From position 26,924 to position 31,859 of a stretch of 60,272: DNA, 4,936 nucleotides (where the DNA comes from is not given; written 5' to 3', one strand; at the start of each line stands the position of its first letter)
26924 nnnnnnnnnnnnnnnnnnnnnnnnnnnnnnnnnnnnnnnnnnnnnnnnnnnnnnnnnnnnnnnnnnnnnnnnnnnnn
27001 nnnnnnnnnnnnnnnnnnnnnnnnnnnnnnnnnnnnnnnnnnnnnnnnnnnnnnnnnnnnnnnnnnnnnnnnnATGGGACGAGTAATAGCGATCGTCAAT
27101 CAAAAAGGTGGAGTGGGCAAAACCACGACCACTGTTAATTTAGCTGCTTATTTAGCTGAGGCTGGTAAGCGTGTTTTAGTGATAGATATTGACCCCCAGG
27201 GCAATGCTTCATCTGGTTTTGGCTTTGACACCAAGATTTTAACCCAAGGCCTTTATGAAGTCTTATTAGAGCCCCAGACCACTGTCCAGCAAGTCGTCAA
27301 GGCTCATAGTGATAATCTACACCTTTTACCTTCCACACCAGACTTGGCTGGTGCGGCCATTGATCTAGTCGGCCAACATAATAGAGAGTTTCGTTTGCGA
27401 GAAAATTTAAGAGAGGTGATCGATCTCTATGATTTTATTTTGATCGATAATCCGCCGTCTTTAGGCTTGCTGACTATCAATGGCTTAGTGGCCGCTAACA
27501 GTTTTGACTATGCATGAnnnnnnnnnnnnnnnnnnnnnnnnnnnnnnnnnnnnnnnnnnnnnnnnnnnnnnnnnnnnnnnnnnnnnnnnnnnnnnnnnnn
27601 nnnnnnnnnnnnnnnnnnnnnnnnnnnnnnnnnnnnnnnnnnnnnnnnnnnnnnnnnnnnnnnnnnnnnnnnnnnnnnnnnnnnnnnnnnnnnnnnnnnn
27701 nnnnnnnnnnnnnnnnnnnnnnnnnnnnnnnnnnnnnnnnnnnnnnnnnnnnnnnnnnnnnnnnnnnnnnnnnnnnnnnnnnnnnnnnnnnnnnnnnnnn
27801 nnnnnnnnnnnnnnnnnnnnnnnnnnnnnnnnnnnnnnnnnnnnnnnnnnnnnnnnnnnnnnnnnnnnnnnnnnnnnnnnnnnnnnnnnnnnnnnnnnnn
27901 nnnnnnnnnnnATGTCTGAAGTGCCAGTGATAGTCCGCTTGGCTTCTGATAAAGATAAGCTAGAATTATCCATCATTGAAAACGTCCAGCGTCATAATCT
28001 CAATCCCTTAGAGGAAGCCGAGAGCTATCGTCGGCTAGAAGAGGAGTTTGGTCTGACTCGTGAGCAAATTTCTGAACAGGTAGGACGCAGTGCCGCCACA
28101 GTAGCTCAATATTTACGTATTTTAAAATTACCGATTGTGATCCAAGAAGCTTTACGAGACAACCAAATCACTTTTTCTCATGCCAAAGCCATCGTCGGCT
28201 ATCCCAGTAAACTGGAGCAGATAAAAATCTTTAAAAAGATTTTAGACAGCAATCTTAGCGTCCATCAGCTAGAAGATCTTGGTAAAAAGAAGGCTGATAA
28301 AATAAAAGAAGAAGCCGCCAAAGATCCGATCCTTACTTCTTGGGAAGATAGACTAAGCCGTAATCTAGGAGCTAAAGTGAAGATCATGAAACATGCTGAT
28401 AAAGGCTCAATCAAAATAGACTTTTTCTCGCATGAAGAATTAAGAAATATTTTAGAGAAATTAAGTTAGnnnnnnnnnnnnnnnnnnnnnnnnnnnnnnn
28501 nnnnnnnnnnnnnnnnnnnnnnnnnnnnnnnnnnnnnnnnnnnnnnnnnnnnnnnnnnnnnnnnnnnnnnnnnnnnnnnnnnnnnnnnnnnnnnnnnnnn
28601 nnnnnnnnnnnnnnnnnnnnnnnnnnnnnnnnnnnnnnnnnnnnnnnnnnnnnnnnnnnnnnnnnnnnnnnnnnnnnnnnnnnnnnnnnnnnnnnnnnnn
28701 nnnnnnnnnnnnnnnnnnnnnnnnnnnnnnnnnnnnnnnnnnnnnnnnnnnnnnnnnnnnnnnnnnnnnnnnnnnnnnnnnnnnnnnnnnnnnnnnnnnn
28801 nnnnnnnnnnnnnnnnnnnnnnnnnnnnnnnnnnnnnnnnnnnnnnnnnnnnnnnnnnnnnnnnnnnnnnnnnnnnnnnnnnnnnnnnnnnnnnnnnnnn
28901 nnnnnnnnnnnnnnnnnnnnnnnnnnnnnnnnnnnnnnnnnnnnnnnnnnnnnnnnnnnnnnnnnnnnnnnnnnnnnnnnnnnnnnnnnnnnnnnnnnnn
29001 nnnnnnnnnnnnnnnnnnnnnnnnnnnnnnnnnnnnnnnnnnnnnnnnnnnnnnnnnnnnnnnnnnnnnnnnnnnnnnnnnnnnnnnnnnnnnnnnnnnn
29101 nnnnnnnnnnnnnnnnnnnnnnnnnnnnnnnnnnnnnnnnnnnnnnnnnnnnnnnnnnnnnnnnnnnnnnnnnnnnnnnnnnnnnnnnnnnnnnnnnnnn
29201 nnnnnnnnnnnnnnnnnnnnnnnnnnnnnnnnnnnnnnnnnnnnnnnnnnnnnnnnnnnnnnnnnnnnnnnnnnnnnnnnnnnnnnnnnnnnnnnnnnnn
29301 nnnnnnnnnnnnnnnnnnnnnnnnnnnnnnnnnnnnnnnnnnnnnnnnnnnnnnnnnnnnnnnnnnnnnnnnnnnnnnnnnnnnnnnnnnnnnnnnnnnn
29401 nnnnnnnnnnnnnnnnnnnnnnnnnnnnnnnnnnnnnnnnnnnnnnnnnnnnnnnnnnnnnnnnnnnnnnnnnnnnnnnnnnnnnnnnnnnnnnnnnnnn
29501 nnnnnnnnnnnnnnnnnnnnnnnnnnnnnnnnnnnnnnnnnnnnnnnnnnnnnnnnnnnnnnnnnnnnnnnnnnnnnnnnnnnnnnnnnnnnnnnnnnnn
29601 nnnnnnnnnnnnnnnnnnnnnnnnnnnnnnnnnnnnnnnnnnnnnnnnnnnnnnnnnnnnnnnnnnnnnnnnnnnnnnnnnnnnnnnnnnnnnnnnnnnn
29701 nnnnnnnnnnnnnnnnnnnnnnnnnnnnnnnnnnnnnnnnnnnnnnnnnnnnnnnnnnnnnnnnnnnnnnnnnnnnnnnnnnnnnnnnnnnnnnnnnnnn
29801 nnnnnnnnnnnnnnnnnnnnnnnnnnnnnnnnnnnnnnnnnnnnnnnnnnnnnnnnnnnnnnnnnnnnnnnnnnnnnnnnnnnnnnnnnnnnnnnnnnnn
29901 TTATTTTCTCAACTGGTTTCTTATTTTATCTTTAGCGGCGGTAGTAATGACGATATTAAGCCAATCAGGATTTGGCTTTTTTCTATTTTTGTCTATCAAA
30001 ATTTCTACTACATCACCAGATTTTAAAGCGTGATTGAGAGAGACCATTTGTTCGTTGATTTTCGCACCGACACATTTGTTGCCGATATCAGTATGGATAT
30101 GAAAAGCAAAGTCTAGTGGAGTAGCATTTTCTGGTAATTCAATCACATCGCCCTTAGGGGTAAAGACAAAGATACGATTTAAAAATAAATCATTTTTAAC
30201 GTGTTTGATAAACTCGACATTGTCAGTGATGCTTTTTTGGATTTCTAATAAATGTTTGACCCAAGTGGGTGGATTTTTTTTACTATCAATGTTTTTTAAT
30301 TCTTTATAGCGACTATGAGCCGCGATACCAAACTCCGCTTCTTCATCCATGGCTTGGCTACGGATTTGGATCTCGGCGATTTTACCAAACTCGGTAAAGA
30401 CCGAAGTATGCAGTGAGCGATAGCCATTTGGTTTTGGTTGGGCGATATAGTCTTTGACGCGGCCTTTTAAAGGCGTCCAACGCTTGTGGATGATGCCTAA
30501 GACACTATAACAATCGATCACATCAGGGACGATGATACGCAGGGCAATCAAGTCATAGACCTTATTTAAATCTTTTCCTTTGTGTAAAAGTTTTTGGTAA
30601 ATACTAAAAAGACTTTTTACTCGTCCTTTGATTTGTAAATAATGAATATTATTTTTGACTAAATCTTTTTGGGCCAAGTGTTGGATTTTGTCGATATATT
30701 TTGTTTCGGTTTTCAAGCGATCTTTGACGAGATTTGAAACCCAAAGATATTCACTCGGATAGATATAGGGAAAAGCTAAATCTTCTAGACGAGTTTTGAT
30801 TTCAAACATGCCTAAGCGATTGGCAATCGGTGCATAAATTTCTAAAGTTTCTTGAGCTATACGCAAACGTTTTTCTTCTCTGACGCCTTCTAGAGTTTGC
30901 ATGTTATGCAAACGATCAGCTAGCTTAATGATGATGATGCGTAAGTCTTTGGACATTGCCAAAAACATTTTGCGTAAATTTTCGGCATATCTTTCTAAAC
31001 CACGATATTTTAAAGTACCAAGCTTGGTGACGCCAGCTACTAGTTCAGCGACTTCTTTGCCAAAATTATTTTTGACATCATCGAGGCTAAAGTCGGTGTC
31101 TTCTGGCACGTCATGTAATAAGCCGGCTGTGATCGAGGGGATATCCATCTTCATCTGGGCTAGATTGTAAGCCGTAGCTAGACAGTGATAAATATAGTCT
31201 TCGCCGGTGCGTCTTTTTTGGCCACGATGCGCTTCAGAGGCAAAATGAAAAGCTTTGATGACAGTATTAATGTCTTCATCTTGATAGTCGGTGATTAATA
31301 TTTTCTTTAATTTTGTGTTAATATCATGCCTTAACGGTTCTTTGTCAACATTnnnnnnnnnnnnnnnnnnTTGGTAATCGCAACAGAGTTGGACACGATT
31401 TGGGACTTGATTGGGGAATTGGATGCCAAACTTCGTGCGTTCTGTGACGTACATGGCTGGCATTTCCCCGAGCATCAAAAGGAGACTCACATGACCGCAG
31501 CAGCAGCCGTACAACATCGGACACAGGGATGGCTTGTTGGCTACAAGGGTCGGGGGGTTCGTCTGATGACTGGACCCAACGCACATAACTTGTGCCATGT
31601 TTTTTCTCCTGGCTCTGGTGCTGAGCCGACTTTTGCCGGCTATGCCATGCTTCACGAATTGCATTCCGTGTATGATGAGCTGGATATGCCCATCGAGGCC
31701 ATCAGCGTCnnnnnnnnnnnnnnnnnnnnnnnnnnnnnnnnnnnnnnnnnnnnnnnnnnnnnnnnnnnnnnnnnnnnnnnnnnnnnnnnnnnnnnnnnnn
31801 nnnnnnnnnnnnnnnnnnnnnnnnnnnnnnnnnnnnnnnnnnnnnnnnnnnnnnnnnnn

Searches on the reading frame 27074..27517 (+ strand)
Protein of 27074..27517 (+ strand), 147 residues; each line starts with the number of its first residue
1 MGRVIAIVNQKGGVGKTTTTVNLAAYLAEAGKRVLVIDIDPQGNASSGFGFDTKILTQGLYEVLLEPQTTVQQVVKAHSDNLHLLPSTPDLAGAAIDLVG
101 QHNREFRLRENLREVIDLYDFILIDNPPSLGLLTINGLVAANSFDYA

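Call 34: find_encoding_contigs(protein=window:27074-27517:+, flank=3000, max_places=10)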
Protein window:27074-27517:+ (147 aa): no gene with exactly this product is on record in the collection.

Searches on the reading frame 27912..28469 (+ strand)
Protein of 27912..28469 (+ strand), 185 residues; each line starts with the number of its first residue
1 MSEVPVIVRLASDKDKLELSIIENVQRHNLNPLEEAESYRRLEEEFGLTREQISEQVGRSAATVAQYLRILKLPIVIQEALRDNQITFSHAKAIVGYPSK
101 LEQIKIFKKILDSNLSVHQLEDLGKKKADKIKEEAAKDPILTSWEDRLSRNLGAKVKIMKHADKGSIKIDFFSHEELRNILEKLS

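Call 35: find_encoding_contigs(protein=window:27912-28469:+, flank=3000, max_places=10)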
Protein window:27912-28469:+ (185 aa): no gene with exactly this product is on record in the collection.

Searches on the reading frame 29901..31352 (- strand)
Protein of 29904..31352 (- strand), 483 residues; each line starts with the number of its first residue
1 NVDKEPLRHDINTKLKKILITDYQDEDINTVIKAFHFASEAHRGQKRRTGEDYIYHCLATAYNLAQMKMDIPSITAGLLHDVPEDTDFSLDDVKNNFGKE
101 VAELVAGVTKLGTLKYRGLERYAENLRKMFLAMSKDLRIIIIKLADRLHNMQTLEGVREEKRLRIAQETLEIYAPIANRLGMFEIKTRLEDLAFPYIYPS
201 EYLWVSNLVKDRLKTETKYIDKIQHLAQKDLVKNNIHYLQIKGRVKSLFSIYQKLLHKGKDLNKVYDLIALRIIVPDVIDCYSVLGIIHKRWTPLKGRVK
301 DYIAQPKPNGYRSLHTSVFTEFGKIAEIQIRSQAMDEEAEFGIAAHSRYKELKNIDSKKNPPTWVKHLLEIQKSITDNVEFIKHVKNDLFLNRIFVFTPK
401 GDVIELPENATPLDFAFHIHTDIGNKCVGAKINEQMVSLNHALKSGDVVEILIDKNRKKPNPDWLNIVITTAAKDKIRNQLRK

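Call 6: search_protein_families(library=pfam, proteins=[window:29904-31352:-])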
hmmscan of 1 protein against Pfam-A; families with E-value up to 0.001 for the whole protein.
window:29904-31352:- (483 aa): 4 families
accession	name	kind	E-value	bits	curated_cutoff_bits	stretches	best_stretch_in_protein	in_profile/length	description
PF13328.12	HD_4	-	1.5e-47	161.7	27.2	1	34-182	1-155/156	HD domain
PF04607.23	RelA_SpoT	-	5.2e-39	133.5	27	1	243-352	1-111/113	Region found in RelA / SpoT proteins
PF02824.27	TGS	-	1.2e-23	83.3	22.2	1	394-452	1-59/60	TGS domain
PF01966.28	HD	-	1.8e-11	44.8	22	1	53-151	1-116/116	HD domain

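Call 27: find_encoding_contigs(protein=window:29901-31154:-, flank=3000, max_places=10)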
Protein window:29901-31154:- (417 aa): 2 contigs read that carry it; 2 places shown.
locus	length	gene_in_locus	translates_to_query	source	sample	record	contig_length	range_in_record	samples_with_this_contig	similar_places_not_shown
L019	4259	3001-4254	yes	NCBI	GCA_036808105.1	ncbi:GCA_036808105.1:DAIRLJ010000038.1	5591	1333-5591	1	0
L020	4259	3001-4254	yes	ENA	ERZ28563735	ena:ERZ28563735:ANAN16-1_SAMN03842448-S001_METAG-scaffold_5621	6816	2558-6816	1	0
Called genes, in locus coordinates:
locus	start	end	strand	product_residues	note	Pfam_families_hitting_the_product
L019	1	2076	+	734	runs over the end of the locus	PF01751:Toprim, PF01131:Topoisom_bac, PF01396:Zn_ribbon_Top1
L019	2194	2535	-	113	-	-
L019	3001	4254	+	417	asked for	PF01966:HD (weak), PF13328:HD_4, PF04607:RelA_SpoT, PF02824:TGS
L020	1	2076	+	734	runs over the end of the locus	PF01751:Toprim, PF01131:Topoisom_bac, PF01396:Zn_ribbon_Top1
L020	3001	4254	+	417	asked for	PF01966:HD (weak), PF13328:HD_4, PF04607:RelA_SpoT, PF02824:TGS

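Call 58: find_homologous_proteins(query=window:29904-31352:-, max_evalue=1e-150)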
Query window:29904-31352:- (483 aa): 2311 proteins with E <= 1e-150 among 8000 candidates; the best 120 are listed.
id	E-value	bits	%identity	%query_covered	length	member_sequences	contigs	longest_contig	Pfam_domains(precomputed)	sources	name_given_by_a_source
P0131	0.0e+0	1028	97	97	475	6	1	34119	PF04607.24,PF13328.13,PF02824.28,PF01966.29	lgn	-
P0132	3.2e-285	964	89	97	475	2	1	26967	PF04607.24,PF13328.13,PF02824.28,PF01966.29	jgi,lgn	jgi:guanosine-3',5'-bis(diphosphate) 3'-pyrophosphohydrolase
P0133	5.2e-283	957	88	97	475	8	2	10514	PF04607.24,PF13328.13,PF02824.28,PF01966.29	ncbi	-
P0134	8.4e-277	936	86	97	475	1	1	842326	PF04607.24,PF13328.13,PF02824.28,PF01966.29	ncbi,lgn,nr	ncbi:bifunctional (p)ppGpp synthetase/guanosine-3',5'-bis(diphosphate) 3'-pyrophosphohydrolase [Cand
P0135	3.5e-272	921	85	97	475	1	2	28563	PF04607.24,PF13328.13,PF02824.28,PF01966.29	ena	-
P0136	2.9e-268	908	84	97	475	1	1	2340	PF04607.24,PF13328.13,PF02824.28,PF01966.29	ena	-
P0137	4.0e-268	908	83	97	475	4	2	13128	PF04607.24,PF13328.13,PF02824.28,PF01966.29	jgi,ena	-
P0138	6.7e-267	904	83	97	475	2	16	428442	PF04607.24,PF13328.13,PF02824.28,PF01966.29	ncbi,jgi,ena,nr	ncbi:bifunctional (p)ppGpp synthetase/guanosine-3',5'-bis(diphosphate) 3'-pyrophosphohydrolase [bact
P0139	2.2e-266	902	83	97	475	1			PF04607.24,PF13328.13,PF02824.28,PF01966.29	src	-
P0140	2.1e-265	899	83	97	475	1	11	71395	PF04607.24,PF13328.13,PF02824.28,PF01966.29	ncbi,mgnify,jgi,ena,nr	ncbi:bifunctional (p)ppGpp synthetase/guanosine-3',5'-bis(diphosphate) 3'-pyrophosphohydrolase [bact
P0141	1.4e-255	866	79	97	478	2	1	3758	PF04607.24,PF13328.13,PF02824.28,PF01966.29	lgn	-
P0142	2.9e-254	862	81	97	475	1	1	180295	PF04607.24,PF13328.13,PF02824.28,PF01966.29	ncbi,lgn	-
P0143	6.1e-254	861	78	97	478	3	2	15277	PF04607.24,PF13328.13,PF02824.28,PF01966.29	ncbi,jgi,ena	-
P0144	1.6e-253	860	82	94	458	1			PF04607.24,PF13328.13,PF02824.28,PF01966.29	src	-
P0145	3.6e-253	858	78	97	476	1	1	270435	PF04607.24,PF13328.13,PF02824.28,PF01966.29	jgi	-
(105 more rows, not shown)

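Call 59: list_cluster_members(proteins=[P0131])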
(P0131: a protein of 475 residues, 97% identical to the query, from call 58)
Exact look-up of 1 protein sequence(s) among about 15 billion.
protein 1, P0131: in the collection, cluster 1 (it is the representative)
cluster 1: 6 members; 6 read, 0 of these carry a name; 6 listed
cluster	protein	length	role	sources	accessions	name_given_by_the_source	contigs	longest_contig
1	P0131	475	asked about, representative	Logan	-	-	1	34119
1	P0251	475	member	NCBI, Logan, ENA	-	-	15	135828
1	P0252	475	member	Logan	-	-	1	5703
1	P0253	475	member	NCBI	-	-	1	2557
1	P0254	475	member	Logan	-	-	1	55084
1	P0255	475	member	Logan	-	-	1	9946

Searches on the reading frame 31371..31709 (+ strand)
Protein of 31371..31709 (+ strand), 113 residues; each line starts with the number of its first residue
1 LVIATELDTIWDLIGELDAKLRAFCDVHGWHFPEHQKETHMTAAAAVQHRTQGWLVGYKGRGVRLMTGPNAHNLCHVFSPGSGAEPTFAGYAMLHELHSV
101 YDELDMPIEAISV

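Call 61: find_encoding_contigs(protein=window:31371-31709:+, flank=2500, max_places=10)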
Protein seq(113 aa) (113 aa): 23 contigs read that carry it; 10 places shown.
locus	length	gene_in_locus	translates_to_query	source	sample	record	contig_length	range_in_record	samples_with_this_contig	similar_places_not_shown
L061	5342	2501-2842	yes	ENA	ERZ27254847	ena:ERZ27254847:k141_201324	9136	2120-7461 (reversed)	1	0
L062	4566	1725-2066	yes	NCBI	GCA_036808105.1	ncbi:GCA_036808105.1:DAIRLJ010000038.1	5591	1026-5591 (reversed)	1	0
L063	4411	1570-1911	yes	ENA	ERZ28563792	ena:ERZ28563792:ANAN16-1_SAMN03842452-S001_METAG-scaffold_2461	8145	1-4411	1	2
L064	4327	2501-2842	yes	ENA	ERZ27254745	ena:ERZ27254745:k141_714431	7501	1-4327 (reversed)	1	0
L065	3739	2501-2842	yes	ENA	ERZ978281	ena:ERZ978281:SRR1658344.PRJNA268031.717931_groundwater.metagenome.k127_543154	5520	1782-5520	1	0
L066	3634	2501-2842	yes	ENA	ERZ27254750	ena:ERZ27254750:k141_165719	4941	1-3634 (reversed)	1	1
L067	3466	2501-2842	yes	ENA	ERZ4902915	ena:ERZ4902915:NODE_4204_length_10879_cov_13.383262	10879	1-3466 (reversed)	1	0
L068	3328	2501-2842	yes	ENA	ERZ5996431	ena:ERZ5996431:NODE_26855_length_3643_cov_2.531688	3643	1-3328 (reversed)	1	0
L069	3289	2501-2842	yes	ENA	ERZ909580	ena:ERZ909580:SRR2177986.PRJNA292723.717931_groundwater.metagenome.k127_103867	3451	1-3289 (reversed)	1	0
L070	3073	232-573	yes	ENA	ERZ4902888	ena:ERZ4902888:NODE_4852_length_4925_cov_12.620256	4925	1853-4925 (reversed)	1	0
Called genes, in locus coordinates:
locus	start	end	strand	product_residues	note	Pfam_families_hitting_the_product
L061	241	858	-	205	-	-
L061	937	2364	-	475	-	PF13328:HD_4, PF01966:HD, PF04607:RelA_SpoT, PF02824:TGS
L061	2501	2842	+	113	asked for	-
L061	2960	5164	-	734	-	PF01751:Toprim, PF01131:Topoisom_bac, PF01396:Zn_ribbon_Top1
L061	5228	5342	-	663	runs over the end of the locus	PF00884:Sulfatase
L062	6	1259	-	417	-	PF01966:HD (weak), PF13328:HD_4, PF04607:RelA_SpoT, PF02824:TGS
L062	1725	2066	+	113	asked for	-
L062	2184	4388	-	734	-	PF01751:Toprim, PF01131:Topoisom_bac, PF01396:Zn_ribbon_Top1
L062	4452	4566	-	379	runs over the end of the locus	?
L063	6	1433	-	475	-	PF13328:HD_4, PF01966:HD, PF04607:RelA_SpoT, PF02824:TGS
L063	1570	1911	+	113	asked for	-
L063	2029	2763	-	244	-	PF01131:Topoisom_bac, PF01396:Zn_ribbon_Top1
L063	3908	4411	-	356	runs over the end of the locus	PF00884:Sulfatase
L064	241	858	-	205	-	-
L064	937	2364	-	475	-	PF13328:HD_4, PF01966:HD, PF04607:RelA_SpoT, PF02824:TGS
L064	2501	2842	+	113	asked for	-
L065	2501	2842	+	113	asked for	-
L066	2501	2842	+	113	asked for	-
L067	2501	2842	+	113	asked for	-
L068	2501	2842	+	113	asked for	-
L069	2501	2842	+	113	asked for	-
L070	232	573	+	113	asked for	-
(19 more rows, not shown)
